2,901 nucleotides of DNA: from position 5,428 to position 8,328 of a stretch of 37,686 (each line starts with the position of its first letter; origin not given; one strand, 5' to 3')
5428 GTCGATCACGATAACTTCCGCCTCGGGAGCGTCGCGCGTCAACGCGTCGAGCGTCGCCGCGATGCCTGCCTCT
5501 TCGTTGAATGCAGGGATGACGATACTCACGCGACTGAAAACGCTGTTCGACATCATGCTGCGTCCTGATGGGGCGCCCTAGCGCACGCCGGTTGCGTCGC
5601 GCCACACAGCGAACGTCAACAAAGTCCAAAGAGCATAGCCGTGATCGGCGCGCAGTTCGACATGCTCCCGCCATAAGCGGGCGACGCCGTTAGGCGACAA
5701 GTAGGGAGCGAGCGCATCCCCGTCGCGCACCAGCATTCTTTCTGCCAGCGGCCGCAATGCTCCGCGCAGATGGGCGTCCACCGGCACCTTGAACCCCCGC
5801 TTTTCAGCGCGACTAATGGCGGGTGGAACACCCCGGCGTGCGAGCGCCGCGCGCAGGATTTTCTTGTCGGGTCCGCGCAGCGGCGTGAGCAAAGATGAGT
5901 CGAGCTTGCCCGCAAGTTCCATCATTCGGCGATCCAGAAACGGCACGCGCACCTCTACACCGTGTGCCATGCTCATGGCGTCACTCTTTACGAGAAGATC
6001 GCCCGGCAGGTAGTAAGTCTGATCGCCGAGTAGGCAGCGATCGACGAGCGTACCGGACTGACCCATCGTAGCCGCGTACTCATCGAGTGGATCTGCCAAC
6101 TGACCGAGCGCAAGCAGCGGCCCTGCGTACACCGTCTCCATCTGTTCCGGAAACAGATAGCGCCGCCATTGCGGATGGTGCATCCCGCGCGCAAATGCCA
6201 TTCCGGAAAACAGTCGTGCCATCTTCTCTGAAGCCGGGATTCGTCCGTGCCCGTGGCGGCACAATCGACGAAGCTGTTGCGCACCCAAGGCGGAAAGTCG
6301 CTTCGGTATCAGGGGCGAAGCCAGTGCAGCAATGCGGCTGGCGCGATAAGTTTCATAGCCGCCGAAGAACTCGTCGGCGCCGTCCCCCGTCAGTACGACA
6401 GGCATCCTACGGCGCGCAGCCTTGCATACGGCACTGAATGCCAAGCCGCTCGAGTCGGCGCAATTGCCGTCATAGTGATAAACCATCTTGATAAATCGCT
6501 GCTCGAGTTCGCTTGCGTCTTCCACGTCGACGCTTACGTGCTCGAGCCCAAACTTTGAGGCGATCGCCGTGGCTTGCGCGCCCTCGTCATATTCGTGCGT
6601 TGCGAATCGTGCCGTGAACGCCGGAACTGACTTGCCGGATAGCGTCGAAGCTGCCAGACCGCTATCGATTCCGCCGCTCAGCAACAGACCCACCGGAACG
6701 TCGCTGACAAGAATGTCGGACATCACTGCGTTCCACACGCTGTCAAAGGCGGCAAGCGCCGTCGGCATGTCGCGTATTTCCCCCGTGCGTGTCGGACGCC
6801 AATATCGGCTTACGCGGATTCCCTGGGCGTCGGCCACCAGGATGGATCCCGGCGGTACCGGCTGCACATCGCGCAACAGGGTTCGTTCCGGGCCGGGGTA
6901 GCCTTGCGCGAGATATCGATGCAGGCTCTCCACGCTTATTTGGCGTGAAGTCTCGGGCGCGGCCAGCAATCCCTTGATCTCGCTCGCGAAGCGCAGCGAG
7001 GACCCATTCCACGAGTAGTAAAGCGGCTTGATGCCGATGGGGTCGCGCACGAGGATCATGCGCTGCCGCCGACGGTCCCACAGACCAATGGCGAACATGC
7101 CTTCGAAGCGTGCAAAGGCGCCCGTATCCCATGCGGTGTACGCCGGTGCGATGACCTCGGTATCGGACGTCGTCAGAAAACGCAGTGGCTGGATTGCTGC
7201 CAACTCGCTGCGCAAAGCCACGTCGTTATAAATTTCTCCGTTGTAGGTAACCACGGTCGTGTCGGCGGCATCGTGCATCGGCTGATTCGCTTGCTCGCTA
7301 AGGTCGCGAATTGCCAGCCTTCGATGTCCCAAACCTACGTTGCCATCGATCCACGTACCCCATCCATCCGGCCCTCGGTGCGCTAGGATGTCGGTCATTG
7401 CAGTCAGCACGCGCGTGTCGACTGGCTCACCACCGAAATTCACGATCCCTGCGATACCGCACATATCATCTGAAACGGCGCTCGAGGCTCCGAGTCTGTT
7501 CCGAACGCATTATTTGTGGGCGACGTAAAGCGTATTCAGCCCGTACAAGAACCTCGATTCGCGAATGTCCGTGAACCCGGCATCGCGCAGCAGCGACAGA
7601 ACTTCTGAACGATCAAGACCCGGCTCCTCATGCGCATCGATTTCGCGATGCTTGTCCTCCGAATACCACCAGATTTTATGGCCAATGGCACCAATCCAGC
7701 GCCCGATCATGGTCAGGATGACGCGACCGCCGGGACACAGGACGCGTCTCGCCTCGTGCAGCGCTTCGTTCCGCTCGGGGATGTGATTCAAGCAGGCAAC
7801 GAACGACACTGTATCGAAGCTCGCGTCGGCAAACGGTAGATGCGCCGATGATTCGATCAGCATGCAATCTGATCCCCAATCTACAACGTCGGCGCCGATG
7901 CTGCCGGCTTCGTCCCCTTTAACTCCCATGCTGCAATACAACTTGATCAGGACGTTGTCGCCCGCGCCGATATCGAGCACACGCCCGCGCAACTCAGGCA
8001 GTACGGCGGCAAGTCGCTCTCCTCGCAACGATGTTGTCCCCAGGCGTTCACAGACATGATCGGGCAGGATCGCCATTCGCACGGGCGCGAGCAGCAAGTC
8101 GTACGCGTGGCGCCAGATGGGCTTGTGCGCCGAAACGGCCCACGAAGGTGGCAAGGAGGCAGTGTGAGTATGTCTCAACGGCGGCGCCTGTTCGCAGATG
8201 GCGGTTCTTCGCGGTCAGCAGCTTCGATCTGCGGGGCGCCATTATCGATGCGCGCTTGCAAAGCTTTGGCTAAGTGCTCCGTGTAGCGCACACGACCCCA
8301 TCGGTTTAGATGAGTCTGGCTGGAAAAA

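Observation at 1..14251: Twelve-gene co-directional envelope-modification operon with no polymerase, exporter or ligase: candidate undescribed periplasmic decoration system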

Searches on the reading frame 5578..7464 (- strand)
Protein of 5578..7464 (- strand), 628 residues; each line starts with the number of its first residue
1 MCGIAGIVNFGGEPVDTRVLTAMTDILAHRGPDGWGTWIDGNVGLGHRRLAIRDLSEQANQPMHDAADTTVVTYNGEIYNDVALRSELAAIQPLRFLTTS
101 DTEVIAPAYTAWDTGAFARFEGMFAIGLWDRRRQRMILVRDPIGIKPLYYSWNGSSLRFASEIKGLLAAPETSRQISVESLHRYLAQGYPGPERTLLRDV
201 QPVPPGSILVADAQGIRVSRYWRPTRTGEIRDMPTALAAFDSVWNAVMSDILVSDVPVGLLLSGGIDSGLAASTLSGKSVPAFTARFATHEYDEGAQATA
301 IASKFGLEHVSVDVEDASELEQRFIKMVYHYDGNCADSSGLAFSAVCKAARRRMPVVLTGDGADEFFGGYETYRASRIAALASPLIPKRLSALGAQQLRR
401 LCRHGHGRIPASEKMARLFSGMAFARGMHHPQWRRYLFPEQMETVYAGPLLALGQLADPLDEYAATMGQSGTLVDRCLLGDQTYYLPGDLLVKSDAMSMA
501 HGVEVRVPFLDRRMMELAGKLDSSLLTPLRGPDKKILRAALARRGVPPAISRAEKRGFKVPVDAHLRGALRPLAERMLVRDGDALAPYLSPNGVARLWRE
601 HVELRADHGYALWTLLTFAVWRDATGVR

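Call 6: search_protein_families(library=pfam, proteins=[window:5578-7464:-], max_evalue=0.01)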
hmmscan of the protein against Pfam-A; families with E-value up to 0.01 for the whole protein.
window:5578-7464:- (628 aa): 4 families
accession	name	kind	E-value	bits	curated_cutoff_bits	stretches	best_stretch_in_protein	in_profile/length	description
PF00733.27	Asn_synthase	-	3.5e-72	244.4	21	1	252-622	14-353/354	Asparagine synthase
PF13537.11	GATase_7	-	7.2e-40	136.3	25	1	47-168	1-123/123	Glutamine amidotransferase domain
PF13522.11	GATase_6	-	2.1e-39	135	27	1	32-162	1-130/130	Glutamine amidotransferase domain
PF24167.1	DUF7411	-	0.0045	17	28.7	0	258-329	3-75/194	Family of unknown function (DUF7411)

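Call 9: search_protein_families(library=ncbifam, proteins=[window:5578-7464:-], max_evalue=0.001)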
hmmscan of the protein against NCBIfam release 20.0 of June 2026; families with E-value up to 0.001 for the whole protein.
window:5578-7464:- (628 aa): 9 families
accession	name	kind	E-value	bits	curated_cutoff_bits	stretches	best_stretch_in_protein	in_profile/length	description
TIGR03108.1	eps_aminotran_1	hypoth_equivalog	4.7e-113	379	816.9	1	1-619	1-622/628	XrtA/PEP-CTERM system amidotransferase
TIGR01536.1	asn_synth_AEB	equivalog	6.1e-113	378.5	267.1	1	2-558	1-517/517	asparagine synthase (glutamine-hydrolyzing)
TIGR03104.1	trio_amidotrans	equivalog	7.2e-97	325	570.1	2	1-374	1-384/589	N-acetylglutaminylglutamine amidotransferase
NF006949.0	PRK09431.1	equivalog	4.7e-66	223.5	499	3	1-171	1-170/554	asparagine synthase B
NF033535.1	lass_lactam_cya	exception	1.8e-63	215.2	525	2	1-365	1-374/668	lasso peptide isopeptide bond-forming cyclase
TIGR01134.1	purF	equivalog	1.1e-09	38.2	350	1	39-168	62-201/432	amidophosphoribosyltransferase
NF033561.1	macrolact_Ik_Al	subfamily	4.3e-09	35.5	300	1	119-369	78-333/561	albusnodin/ikarugamycin family macrolactam cyclase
NF001484.0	PRK00331.1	subfamily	1.4e-05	23.7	381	1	39-133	63-167/601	isomerizing glutamine--fructose-6-phosphate transaminase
TIGR01135.1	glmS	equivalog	9.6e-05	21.1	418.05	1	39-108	62-131/607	glutamine--fructose-6-phosphate transaminase (isomerizing)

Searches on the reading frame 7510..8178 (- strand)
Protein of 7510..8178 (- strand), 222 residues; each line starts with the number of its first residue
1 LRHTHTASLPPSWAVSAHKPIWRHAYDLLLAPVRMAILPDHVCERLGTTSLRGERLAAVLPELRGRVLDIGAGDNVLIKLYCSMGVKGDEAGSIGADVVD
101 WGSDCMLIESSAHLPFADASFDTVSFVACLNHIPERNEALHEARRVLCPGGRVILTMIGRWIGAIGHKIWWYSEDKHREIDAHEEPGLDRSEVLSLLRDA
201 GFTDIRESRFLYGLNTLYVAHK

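Call 6: search_protein_families(library=pfam, proteins=[window:7510-8178:-], max_evalue=0.01)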
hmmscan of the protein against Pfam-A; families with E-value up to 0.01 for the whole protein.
window:7510-8178:- (222 aa): 6 families
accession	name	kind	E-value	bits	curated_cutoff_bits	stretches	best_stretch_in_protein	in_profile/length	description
PF08241.18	Methyltransf_11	-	1.5e-11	45.2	21.2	1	109-155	49-95/95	Methyltransferase domain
PF13489.12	Methyltransf_23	-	4.4e-08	33.5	27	1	55-205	15-162/164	Methyltransferase domain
PF01209.24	Ubie_methyltran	-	1.3e-07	31.6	20.1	1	108-155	104-151/233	ubiE/COQ5 methyltransferase family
PF13649.12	Methyltransf_25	-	4.9e-07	30.8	27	1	110-151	54-97/97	Methyltransferase domain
PF13847.12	Methyltransf_31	-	3.1e-06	27.4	27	1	112-158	64-112/145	Methyltransferase domain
PF08242.18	Methyltransf_12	-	5.1e-05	24.4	30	1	116-153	64-98/98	Methyltransferase domain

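Call 9: search_protein_families(library=ncbifam, proteins=[window:7510-8178:-], max_evalue=0.001)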
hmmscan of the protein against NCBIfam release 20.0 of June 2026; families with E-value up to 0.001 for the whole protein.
window:7510-8178:- (222 aa): 19 families
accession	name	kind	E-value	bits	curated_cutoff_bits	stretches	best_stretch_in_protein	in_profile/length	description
NF045667.1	MTase_DVU1556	equivalog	9.5e-11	41.5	155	1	45-158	4-122/213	DVU_1556 family methyltransferase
NF041537.1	ArsM_AhpD_UU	exception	2.2e-08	33.3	510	1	110-205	135-225/345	arsenite methyltransferase/AhpD domain selenoprotein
NF001241.0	PRK00216.1-2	equivalog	4e-08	33.2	327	1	64-156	52-148/231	demethylmenaquinone methyltransferase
TIGR01934.1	MenG_MenH_UbiE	subfamily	4.1e-08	32.8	158.35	1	110-155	96-141/223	ubiquinone/menaquinone biosynthesis methyltransferase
NF041536.1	ArsM_DUF2284_UU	exception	6.8e-08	31.3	575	1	108-156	133-181/459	arsenite methyltransferase/DUF2284 domain selenoprotein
NF001240.0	PRK00216.1-1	equivalog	9.4e-08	31.4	378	1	110-159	123-172/251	bifunctional demethylmenaquinone methyltransferase/2-methoxy-6-polyprenyl-1,4-benzoquinol methylase UbiE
NF052510.1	methyltran_MpqE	exception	9.6e-08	31.7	335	1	108-157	104-153/234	methyl-plastoquinone biosynthesis methyltransferase MpqE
NF001244.0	PRK00216.1-5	equivalog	2.6e-07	30.2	216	1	110-155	108-154/236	bifunctional demethylmenaquinone methyltransferase/2-methoxy-6-polyprenyl-1,4-benzoquinol methylase UbiE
NF047649.1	MTase_UXPK_star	exception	2.8e-07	29.9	460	1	108-156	134-182/283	methyltransferase/UXPK-star double selenoprotein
NF001243.0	PRK00216.1-4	equivalog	3.9e-07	29.7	235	1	111-155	107-151/237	demethylmenaquinone methyltransferase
NF001242.0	PRK00216.1-3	equivalog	8.1e-07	28.7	351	1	111-154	131-174/258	bifunctional demethylmenaquinone methyltransferase/2-methoxy-6-polyprenyl-1,4-benzoquinol methylase UbiE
NF040539.1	AST_met_ArsM_2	exception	1.4e-06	28.4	240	1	112-161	120-169/262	putative arsinothricin biosynthesis methyltransferase ArsM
TIGR02752.1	MenG_heptapren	equivalog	2.7e-06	27.1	419.85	1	111-154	105-148/231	demethylmenaquinone methyltransferase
NF043040.1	corrin_prot_MT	hypoth_equivalog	5.9e-05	22.6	180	0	116-155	106-147/216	corrinoid protein-associated methyltransferase CpaM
NF045823.1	PthPhpthDimycoMt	equivalog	0.00011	21.5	300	1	112-155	123-166/256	phthiotriol/phenolphthiotriol dimycocerosates methyltransferase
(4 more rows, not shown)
